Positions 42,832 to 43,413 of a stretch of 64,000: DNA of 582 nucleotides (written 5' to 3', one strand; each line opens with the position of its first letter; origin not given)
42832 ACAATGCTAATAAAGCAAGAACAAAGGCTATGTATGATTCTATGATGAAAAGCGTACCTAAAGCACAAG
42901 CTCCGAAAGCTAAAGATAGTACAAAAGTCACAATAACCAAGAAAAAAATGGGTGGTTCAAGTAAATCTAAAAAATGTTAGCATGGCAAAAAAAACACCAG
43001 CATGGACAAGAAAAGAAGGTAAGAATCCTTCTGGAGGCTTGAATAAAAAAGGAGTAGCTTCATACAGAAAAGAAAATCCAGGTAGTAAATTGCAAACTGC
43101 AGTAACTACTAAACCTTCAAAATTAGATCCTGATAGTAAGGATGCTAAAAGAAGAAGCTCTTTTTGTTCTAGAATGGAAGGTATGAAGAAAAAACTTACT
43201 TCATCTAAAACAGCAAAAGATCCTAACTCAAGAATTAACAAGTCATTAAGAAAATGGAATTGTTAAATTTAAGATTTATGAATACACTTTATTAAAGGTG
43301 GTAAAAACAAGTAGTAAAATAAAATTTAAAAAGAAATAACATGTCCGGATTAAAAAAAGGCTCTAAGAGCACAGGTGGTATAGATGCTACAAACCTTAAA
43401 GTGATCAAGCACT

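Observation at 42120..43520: Cluster of six small lysine-rich basic proteins with a conserved KK(K)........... tail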

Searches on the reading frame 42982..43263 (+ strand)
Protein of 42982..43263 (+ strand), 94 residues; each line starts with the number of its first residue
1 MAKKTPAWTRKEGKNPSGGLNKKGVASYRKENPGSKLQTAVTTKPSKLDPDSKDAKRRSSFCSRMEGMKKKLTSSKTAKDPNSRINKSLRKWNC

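Call 6: search_protein_families(library=pfam, proteins=[window:42982-43263:+], max_evalue=1)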
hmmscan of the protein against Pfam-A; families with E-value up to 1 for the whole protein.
window:42982-43263:+ (94 aa): 1 family
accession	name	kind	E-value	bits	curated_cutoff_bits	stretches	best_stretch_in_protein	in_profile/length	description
PF19846.4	DUF6321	-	1.8e-20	73.8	28.5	1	13-92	1-72/72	Domain of unknown function (DUF6321)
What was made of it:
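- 42982..43266 (+): p5: 94 aa, a stand-alone DUF6321 protein ending in the conserved LRKWNC. Pfam PF19846 at E 1.8e-20, 73.8 bits against a 28.5-bit cut-off (call 6).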

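Call 7: search_protein_families(library=phrogs, proteins=[window:42982-43263:+], max_evalue=1)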
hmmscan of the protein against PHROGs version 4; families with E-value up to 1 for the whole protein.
window:42982-43263:+ (94 aa): 9 families
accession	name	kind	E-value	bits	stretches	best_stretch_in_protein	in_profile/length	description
phrog_727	-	unknown function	4.8e-37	129.2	1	4-94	349-430/450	-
phrog_4689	-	unknown function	2.7e-35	121.8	1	3-94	17-99/99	-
phrog_3477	-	unknown function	1.7e-32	113.8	1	6-94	850-928/928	-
phrog_30733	-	unknown function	2.4e-31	110.4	1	7-94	258-336/336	-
phrog_11180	-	unknown function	2.9e-31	109.8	1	5-94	61-141/141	-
phrog_10538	-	unknown function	1.8e-18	68.2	1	5-94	78-156/156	-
phrog_10346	-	unknown function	5.4e-18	66.1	1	9-94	448-525/525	-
phrog_28131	-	unknown function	1.3e-15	58.4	1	6-94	296-372/372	-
phrog_20965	-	unknown function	0.23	12.6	1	57-93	40-76/122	-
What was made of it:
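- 42982..43266 (+): PHROG 727 and 4689 among others (call 7).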

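Call 11: search_dna_similar(query=window:42982-43263:+, collection=phages, mode=protein, max_rows=40)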
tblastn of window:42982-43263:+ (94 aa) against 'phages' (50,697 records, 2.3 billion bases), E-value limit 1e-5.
Records with a match: 525; places in all: 525; records where one place covers at least 80% of the query: 507.
Best place of each record, by identity: 60-80% 240; <60% 285.
By first word of the organism name: Synechococcus 369; Cyanophage 60; Prochlorococcus 41; Pelagibacter 33; Microcystis 8; Marine 7; Planktothrix 2; Phage 2; Methylophilales 2; phage 1.
By host as written in the record: - 180; Synechococcus 107; Synechococcus sp. 39; Synechococcus sp. WH7803 26; Prochlorococcus sp. MED4 21; Synechococcus sp. MW02 19; Synechococcus sp. WH8102 18; Synechococcus sp. WH 7803 15; and 36 more.
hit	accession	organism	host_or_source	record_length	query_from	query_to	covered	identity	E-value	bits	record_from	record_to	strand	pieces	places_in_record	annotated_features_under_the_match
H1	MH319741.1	Marine virus AG-345-E15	single cell amplified by WGA-X; seawater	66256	4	94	97%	78.0%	2e-39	143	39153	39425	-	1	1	record has no annotation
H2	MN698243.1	Pelagibacter phage HTVC104P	Candidatus Pelagibacter sp. HTCC7211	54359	5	94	96%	65.9%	3e-27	108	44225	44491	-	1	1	hypothetical protein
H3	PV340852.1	Synechococcus phage Sf-CH5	Synechococcus sp. WH8102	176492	1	94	100%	62.8%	7e-28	110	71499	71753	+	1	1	hypothetical protein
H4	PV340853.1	Synechococcus phage Sf-CH8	Synechococcus sp. WH8102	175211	1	94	100%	62.8%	7e-28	110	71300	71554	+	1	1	DUF6321 domain-containing protein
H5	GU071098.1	Synechococcus phage S-SSM7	Synechococcus sp. WH8109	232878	7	94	94%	67.0%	7e-28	110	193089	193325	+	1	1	hypothetical protein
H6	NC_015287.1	Synechococcus phage S-SSM7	Synechococcus sp. WH8109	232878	7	94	94%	67.0%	7e-28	110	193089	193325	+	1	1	hypothetical protein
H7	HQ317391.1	Cyanophage S-SSM6a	Synechococcus sp. WH8109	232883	7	94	94%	67.0%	7e-28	110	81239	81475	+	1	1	hypothetical protein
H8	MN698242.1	Pelagibacter phage HTVC103P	Candidatus Pelagibacter sp. HTCC7211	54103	5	94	96%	64.8%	3e-26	105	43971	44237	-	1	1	hypothetical protein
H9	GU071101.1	Prochlorococcus phage P-HM1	Prochlorococcus sp. MED4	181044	7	94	94%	65.9%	8e-27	107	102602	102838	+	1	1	hypothetical protein (x2)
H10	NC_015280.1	Prochlorococcus phage P-HM1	Prochlorococcus sp. MED4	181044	7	94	94%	65.9%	8e-27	107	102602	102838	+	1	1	hypothetical protein (x2)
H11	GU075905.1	Prochlorococcus phage P-HM2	Prochlorococcus sp. MED4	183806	7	94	94%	65.9%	9e-27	107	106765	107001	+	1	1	hypothetical protein (x2)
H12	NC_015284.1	Prochlorococcus phage P-HM2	Prochlorococcus sp. MED4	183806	7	94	94%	65.9%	9e-27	107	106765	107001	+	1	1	hypothetical protein (x2)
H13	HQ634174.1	Prochlorococcus phage MED4-213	Prochlorococcus MED4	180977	7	94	94%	65.9%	1e-26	106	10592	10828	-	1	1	hypothetical protein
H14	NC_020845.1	Prochlorococcus phage MED4-213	Prochlorococcus MED4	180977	7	94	94%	65.9%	1e-26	106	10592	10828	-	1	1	hypothetical protein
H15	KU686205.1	Synechococcus phage S-CAM9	Synechococcus sp.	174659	1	94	100%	61.7%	2e-26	106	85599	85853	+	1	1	hypothetical protein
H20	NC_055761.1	Synechococcus virus S-PRM1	Synechococcus sp. WH 7803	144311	4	94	97%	63.7%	2e-27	108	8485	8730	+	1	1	hypothetical protein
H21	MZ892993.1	Pelagibacter phage HTVC033P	Candidatus Pelagibacter sp. HTCC1062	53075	4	94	97%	63.7%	6e-26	104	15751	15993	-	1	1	hypothetical protein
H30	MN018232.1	Synechococcus phage S-B43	Synechococcus sp. MW02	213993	7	94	94%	64.8%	2e-26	106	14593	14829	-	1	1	structural protein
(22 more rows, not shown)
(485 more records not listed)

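Call 12: get_annotated_region(hit=H1, flank=8000)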
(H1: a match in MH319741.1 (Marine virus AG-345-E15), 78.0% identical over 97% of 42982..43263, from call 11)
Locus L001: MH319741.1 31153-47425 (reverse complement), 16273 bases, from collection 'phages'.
description: Marine virus AG-345-E15 Ga0172270_11 genomic sequence.
organism: Marine virus AG-345-E15 (NCBI taxid 2162688)
taxonomy: Viruses; Duplodnaviria; Heunggongvirae; Uroviricota; Caudoviricetes
host: -; source: single cell amplified by WGA-X; seawater; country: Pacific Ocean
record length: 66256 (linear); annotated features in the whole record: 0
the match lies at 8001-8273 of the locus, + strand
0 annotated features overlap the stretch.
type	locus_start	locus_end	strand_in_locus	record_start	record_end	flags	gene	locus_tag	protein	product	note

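Call 13: get_annotated_region(hit=H2, flank=6000)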
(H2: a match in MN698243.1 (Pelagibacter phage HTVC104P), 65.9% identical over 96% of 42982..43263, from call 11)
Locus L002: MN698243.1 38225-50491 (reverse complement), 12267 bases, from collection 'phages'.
description: Pelagibacter phage HTVC104P, complete genome.
organism: Pelagibacter phage HTVC104P (NCBI taxid 2686459)
taxonomy: Viruses; Duplodnaviria; Heunggongvirae; Uroviricota; Caudoviricetes
host: Candidatus Pelagibacter sp. HTCC7211; source: seawater; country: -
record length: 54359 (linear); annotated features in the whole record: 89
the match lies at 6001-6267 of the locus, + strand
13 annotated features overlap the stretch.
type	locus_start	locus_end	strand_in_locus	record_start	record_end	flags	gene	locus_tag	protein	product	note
CDS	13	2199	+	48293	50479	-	-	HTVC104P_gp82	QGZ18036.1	putative portal protein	-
CDS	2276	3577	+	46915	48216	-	-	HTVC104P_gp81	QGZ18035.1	hypothetical protein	-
CDS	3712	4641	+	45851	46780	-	-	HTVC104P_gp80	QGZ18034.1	hypothetical protein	-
CDS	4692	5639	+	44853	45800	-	-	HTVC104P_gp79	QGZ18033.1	capsid protein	-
CDS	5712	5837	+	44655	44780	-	-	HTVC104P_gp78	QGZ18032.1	hypothetical protein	-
CDS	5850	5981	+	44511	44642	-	-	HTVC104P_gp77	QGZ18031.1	hypothetical protein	-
CDS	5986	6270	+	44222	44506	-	-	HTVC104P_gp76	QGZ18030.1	hypothetical protein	-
CDS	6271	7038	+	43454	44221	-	-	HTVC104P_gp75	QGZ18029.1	hypothetical protein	-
CDS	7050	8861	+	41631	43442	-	-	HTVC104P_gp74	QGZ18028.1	putative structural protein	-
CDS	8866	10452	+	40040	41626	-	-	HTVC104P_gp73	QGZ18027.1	putative structural protein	-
CDS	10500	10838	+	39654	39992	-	-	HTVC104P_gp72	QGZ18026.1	putative structural protein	-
CDS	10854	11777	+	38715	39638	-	-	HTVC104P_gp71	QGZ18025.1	hypothetical protein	-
CDS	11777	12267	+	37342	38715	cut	-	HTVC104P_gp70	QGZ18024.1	hypothetical protein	-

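Call 14: get_annotated_region(hit=H30, flank=4000)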
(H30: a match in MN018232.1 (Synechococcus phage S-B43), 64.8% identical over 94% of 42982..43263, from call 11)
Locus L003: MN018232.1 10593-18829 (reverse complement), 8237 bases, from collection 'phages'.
description: Synechococcus phage S-B43, complete genome.
organism: Synechococcus phage S-B43 (NCBI taxid 2484638)
taxonomy: Viruses; Duplodnaviria; Heunggongvirae; Uroviricota; Caudoviricetes; Kyanoviridae
host: Synechococcus sp. MW02; source: -; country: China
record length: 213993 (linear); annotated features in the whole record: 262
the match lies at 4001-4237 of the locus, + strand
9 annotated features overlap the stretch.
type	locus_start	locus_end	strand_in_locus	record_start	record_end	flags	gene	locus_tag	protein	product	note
CDS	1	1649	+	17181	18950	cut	-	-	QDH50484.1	hypothetical protein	-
CDS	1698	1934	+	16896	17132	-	-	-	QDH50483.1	hypothetical protein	-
CDS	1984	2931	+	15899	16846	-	-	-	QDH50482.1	hypothetical protein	-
CDS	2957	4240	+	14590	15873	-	-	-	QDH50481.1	structural protein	-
CDS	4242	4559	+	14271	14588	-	-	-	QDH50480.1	hypothetical protein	-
CDS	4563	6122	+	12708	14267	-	-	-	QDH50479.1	hypothetical protein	-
CDS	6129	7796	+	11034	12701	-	-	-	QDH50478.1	terminase large subunit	-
CDS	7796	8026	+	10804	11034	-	-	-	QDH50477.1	hypothetical protein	-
CDS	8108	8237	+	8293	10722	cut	-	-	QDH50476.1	tail sheath monomer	-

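Call 47: search_protein_families(library=pfam, alignment_id=A1, max_evalue=0.01)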
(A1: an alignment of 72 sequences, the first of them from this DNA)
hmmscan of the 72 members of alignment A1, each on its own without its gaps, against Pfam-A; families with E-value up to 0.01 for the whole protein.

A. member 1, seq(94 aa): 1 family
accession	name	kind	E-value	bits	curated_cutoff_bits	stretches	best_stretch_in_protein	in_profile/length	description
PF19846.4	DUF6321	-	1.8e-20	73.8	28.5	1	13-92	1-72/72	Domain of unknown function (DUF6321)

B. families by the number of members that match (of 72 scanned): 6 families
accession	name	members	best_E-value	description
PF19846.4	DUF6321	5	1.3e-24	Domain of unknown function (DUF6321)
PF00404.24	Dockerin_1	2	0.0052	Dockerin type I domain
PF02945.21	Endonuclease_7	1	1.1e-23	Recombination endonuclease VII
PF23160.2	Spectrin_1st_PEPL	1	0.00022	Periplakin spectrin-like repeat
PF23980.1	Phage_tail_tube_init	1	0.0038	Putative phage tail tube initiator protein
PF11653.13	VirionAssem_T7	1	0.0064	Bacteriophage T7 virion assembly protein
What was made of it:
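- On Bacterial nucleoid or histone-like proteins (HU/IHF, H-NS, Hc1) and ribosomal protein bS21: No such family at E<=1 for the six proteins (call 6), or at E<=0.01 for 72 array and related proteins (call 47).
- No Pfam match to ribosomal, HU/IHF or known anti-defence families (calls 6, 47).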

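Call 48: search_protein_families(library=phrogs, alignment_id=A1, max_evalue=0.001)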
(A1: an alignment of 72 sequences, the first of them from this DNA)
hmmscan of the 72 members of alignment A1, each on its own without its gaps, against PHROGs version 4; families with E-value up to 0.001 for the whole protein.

A. member 1, seq(94 aa): 8 families
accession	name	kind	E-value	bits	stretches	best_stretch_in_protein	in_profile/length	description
phrog_727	-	unknown function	4.8e-37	129.2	1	4-94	349-430/450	-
phrog_4689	-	unknown function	2.7e-35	121.8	1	3-94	17-99/99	-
phrog_3477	-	unknown function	1.7e-32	113.8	1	6-94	850-928/928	-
phrog_30733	-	unknown function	2.4e-31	110.4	1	7-94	258-336/336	-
phrog_11180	-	unknown function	2.9e-31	109.8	1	5-94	61-141/141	-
phrog_10538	-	unknown function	1.8e-18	68.2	1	5-94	78-156/156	-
phrog_10346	-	unknown function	5.4e-18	66.1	1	9-94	448-525/525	-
phrog_28131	-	unknown function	1.3e-15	58.4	1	6-94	296-372/372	-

B. families by the number of members that match (of 72 scanned): 30 families (the first 25 are shown)
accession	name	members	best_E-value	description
phrog_3477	-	6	9.7e-91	-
phrog_727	-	6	2.1e-79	-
phrog_11180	-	6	2.4e-31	-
phrog_4689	-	5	1.1e-35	-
phrog_30733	-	5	3e-33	-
phrog_28131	-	5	5.2e-23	-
phrog_10346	-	5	1.7e-20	-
phrog_10538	-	5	1.8e-18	-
phrog_17747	-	2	7.5e-36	-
phrog_14910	-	2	1.7e-25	-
phrog_16028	-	2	3.2e-25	-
phrog_22379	-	2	1.6e-22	-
phrog_12753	-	1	5.4e-48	-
phrog_7595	-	1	7.9e-35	-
phrog_2914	-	1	2.3e-29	endonuclease VII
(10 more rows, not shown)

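Call 53: find_homologous_proteins(query=window:42982-43263:+, max_evalue=0.00001)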
Query window:42982-43263:+ (94 aa): 7990 proteins with E <= 0.00001 among 8000 candidates; the best 120 are listed.
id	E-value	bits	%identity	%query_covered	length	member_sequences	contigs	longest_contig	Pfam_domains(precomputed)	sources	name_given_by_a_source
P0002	7.7e-53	195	100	100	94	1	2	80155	PF19846.5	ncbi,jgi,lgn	jgi:hypothetical protein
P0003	7.4e-49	182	95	97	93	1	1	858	PF19846.5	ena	-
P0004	2.2e-48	180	95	97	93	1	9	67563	PF19846.5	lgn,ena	-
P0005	1.4e-47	178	93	97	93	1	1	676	PF19846.5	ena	-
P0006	9.8e-47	175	92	97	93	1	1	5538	PF19846.5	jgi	-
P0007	1.3e-46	175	92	97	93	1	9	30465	PF19846.5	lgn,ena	-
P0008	1.3e-46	175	91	98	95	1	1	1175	PF19846.5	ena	-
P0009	1.4e-46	175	92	97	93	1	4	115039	PF19846.5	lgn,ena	-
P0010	1.4e-46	175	92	97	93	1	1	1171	PF19846.5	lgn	-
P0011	1.8e-46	174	91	97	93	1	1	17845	PF19846.5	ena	-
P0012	1.8e-46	174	92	97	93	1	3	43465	PF19846.5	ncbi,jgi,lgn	-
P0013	2.9e-46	174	91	97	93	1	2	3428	PF19846.5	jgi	jgi:hypothetical protein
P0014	2.9e-46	174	91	97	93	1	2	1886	PF19846.5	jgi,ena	-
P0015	4.2e-46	173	91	97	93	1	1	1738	PF19846.5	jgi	-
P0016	4.9e-46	173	91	97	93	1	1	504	PF19846.5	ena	-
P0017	5.6e-46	173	92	96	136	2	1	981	PF19846.5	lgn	-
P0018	5.7e-46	173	91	97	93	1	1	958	PF19846.5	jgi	-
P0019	6.4e-46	172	89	100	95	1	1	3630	PF19846.5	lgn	-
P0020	7.3e-46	172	91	97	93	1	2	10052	PF19846.5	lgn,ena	-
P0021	1.0e-45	172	91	97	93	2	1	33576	PF19846.5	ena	-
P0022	1.1e-45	172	90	97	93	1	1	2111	PF19846.5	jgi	-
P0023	1.1e-45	172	90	97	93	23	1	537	PF19846.5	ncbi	-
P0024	1.3e-45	171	90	98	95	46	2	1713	PF19846.5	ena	-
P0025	1.5e-45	171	90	97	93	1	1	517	PF19846.5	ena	-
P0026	1.5e-45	171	90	97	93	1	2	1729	PF19846.5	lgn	-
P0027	1.6e-45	171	91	97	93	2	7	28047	PF19846.5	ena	-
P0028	1.8e-45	171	90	97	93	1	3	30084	PF19846.5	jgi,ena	jgi:hypothetical protein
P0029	2.0e-45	171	89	97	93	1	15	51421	PF19846.5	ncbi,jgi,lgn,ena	jgi:hypothetical protein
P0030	2.5e-45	171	90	97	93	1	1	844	PF19846.5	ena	-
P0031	2.5e-45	171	91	97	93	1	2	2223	PF19846.5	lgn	-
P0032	3.3e-45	170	90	97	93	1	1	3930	PF19846.5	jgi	-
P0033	3.3e-45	170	90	97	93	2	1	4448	PF19846.5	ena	-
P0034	3.6e-45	170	89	97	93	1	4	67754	PF19846.5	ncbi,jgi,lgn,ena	jgi:hypothetical protein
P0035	3.6e-45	170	90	97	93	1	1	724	PF19846.5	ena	-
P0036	3.9e-45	170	89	97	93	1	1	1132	PF19846.5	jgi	jgi:hypothetical protein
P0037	3.9e-45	170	89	98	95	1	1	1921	PF19846.5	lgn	-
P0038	4.0e-45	170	89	97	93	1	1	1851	PF19846.5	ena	-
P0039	4.7e-45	170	89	100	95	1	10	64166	PF19846.5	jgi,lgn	jgi:hypothetical protein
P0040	4.9e-45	170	89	97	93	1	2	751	PF19846.5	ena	-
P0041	5.0e-45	170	89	97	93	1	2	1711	PF19846.5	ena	-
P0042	5.6e-45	169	88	98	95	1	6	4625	PF19846.5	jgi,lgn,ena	-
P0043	5.8e-45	169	89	97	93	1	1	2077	PF19846.5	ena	-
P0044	6.0e-45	169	91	96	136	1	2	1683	PF19846.5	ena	-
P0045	7.2e-45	169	88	97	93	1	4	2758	PF19846.5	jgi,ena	jgi:hypothetical protein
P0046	7.3e-45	169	89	96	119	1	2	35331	PF19846.5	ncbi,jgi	jgi:hypothetical protein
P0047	7.6e-45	169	89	97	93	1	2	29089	PF19846.5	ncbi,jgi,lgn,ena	jgi:hypothetical protein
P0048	8.1e-45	169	91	96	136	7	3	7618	PF19846.5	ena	-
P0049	8.1e-45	169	88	97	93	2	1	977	PF19846.5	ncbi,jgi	jgi:hypothetical protein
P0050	9.2e-45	169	89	97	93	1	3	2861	PF19846.5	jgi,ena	-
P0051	9.3e-45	169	88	97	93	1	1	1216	PF19846.5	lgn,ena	-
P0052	9.4e-45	169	90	97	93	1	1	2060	PF19846.5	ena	-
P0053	9.5e-45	169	89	97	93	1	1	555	PF19846.5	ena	-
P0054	9.7e-45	169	90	97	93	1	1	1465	PF19846.5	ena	-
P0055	1.0e-44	169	91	96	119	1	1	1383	PF19846.5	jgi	-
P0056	1.1e-44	169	87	100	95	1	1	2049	PF19846.5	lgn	-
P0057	1.1e-44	168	89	97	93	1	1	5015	PF19846.5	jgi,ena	jgi:hypothetical protein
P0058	1.2e-44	168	89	97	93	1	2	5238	PF19846.5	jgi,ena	jgi:hypothetical protein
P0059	1.2e-44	168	89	97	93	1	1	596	PF19846.5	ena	-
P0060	1.3e-44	168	88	97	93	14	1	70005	PF19846.5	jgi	jgi:hypothetical protein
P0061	1.3e-44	168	90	98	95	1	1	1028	PF19846.5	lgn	-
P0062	1.3e-44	168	87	100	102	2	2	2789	PF19846.5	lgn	-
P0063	1.3e-44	168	89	97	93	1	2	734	PF19846.5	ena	-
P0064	1.9e-44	168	89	97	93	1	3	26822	PF19846.5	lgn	-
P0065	2.1e-44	168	88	97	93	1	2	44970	PF19846.5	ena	-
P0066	2.1e-44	168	90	96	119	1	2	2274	PF19846.5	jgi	-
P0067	2.2e-44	168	89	96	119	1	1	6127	PF19846.5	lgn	-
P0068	2.3e-44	167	89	97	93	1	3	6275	PF19846.5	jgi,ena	-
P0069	2.4e-44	167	88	97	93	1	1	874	PF19846.5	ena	-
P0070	2.5e-44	167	88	97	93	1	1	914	PF19846.5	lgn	-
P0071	2.5e-44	167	89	98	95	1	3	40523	PF19846.5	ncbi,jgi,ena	-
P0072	2.7e-44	167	88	97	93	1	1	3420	PF19846.5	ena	-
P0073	2.8e-44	167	90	96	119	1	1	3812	PF19846.5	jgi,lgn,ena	jgi:hypothetical protein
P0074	2.9e-44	167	88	97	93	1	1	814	PF19846.5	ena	-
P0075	3.0e-44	167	89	97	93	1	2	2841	PF19846.5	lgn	-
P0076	3.0e-44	167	88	97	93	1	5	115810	PF19846.5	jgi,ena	jgi:hypothetical protein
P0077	3.3e-44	167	88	97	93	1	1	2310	PF19846.5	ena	-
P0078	3.5e-44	167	88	97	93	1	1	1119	PF19846.5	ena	-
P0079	3.5e-44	167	88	100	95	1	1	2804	PF19846.5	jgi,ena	-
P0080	3.8e-44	167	90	96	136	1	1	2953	PF19846.5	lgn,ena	-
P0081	4.2e-44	167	89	96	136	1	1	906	PF19846.5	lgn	-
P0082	4.2e-44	167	87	97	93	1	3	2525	PF19846.5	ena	-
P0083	4.3e-44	167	86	100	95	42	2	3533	PF19846.5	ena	-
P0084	4.3e-44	167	89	96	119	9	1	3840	PF19846.5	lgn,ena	-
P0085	4.4e-44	167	88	97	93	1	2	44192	PF19846.5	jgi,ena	-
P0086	4.8e-44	166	88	97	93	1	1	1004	PF19846.5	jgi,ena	jgi:hypothetical protein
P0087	5.0e-44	166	89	97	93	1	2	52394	PF19846.5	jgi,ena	-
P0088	5.0e-44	166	88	97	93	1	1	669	PF19846.5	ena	-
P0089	5.0e-44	166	89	96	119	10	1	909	PF19846.5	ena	-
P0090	5.2e-44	166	88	98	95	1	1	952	PF19846.5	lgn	-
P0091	5.4e-44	166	90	96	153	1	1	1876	PF19846.5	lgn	-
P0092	5.7e-44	166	87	97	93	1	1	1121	PF19846.5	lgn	-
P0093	6.1e-44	166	87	97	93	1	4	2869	PF19846.5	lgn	-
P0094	6.2e-44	166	89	98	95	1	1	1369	PF19846.5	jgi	-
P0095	6.4e-44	166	88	97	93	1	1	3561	PF19846.5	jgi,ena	-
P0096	6.9e-44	166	88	96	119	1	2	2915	PF19846.5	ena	-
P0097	6.9e-44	166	86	100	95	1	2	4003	PF19846.5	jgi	-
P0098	7.9e-44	166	87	97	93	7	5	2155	PF19846.5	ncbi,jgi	jgi:hypothetical protein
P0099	8.5e-44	166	87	97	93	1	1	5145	PF19846.5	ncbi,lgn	-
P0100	8.5e-44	166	86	97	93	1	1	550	PF19846.5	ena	-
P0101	8.8e-44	166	87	97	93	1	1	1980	PF19846.5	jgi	jgi:hypothetical protein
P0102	9.2e-44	166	89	96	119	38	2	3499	PF19846.5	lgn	-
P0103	9.7e-44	165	87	97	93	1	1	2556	PF19846.5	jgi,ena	jgi:hypothetical protein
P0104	9.7e-44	165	90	96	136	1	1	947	PF19846.5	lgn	-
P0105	1.0e-43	165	87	97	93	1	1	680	PF19846.5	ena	-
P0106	1.1e-43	165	89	96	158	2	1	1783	PF19846.5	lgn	-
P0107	1.1e-43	165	86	100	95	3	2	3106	PF19846.5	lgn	-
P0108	1.1e-43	165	89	97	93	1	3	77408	PF19846.5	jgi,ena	-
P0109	1.2e-43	165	87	97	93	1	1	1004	PF19846.5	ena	-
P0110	1.2e-43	165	89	96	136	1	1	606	PF19846.5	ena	-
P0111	1.2e-43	165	88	96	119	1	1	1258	PF19846.5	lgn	-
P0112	1.2e-43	165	87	97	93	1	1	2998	PF19846.5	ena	-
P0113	1.2e-43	165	87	97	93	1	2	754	PF19846.5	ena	-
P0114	1.3e-43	165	88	96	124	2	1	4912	PF19846.5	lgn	-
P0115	1.4e-43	165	87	97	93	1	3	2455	PF19846.5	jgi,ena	jgi:hypothetical protein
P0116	1.4e-43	165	89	96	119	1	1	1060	PF19846.5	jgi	jgi:hypothetical protein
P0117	1.4e-43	165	89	97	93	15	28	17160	PF19846.5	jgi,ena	jgi:hypothetical protein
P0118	1.4e-43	165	89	96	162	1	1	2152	PF19846.5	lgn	-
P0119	1.6e-43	165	88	97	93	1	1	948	PF19846.5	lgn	-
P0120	1.6e-43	165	87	97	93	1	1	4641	PF19846.5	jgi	-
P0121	1.8e-43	165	89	97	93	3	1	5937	PF19846.5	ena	-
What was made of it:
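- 42982..43266 (+): Found in 525 phage records (call 11) and at least 7990 clusters (call 53).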
